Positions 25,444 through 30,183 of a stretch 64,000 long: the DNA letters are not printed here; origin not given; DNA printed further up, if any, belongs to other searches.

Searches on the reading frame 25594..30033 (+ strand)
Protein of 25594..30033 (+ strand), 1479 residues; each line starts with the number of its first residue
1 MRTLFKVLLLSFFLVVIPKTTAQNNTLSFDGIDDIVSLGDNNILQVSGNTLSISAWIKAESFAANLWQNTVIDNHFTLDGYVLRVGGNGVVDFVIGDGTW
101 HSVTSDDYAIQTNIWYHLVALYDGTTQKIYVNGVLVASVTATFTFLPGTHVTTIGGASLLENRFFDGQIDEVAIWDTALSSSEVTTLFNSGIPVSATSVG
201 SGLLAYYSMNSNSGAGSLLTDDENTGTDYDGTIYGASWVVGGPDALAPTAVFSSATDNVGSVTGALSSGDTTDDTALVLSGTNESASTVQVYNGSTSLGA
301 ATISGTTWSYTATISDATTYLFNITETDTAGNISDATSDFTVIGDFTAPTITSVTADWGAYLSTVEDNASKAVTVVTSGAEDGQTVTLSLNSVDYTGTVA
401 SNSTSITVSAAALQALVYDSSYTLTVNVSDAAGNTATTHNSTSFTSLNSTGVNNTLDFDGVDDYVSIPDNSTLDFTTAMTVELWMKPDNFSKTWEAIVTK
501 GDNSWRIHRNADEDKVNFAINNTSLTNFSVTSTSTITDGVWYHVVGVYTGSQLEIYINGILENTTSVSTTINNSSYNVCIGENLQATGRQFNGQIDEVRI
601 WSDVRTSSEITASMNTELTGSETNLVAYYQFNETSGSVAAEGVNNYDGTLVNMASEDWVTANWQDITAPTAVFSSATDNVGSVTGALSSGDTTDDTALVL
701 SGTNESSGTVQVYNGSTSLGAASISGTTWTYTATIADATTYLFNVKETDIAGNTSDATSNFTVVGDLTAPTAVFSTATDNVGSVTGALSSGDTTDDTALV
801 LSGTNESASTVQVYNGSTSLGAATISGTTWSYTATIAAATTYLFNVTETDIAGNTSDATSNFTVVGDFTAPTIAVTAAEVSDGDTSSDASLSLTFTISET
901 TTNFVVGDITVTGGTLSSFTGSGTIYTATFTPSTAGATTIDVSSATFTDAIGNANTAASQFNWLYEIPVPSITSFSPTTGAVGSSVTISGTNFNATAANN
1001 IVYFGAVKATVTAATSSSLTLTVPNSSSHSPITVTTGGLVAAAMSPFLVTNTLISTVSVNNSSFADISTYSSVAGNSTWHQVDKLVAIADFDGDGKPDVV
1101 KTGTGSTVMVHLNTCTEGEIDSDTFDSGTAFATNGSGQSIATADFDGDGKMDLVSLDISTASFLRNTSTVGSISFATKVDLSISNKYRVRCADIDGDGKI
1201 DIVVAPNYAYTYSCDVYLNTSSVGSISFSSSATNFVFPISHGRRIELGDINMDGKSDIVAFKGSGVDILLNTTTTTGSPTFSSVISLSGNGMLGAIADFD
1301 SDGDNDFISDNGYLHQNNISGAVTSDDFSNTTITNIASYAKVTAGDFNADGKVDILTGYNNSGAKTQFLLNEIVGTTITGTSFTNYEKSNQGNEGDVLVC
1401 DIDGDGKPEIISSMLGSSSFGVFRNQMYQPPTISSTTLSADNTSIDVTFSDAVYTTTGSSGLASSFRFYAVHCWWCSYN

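Call 76: search_protein_families(library=pfam, proteins=[window:25594-30033:+], max_evalue=0.001)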
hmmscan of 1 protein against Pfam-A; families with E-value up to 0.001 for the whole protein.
window:25594-30033:+ (1479 aa): 8 families
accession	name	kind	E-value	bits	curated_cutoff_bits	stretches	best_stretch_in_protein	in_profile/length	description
PF13385.13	Laminin_G_3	-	2.7e-58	196.8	27.6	2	459-610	1-150/151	Concanavalin A-like lectin/glucanases superfamily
PF13517.12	FG-GAP_3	-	2.2e-24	86.3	26.9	6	1144-1204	1-61/61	FG-GAP-like repeat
PF01839.29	FG-GAP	-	3.7e-19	68.6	22.1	1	1137-1154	2-19/37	FG-GAP repeat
PF19077.6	Big_13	-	1.5e-18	67.6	27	3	779-864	9-100/102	Bacterial Ig-like domain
PF19078.6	Big_12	-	3.4e-16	59.8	27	1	867-960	1-96/102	Bacterial Ig-like domain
PF01833.30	TIG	-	8.3e-11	42.2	20.9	1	970-1042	1-75/84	IPT/TIG domain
PF16743.10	PliI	-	2.4e-06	27.7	27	0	1110-1162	32-84/123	Periplasmic lysozyme inhibitor of I-type lysozyme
PF02210.31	Laminin_G_2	-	5.7e-05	24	22.9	0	514-600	28-123/126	Laminin G domain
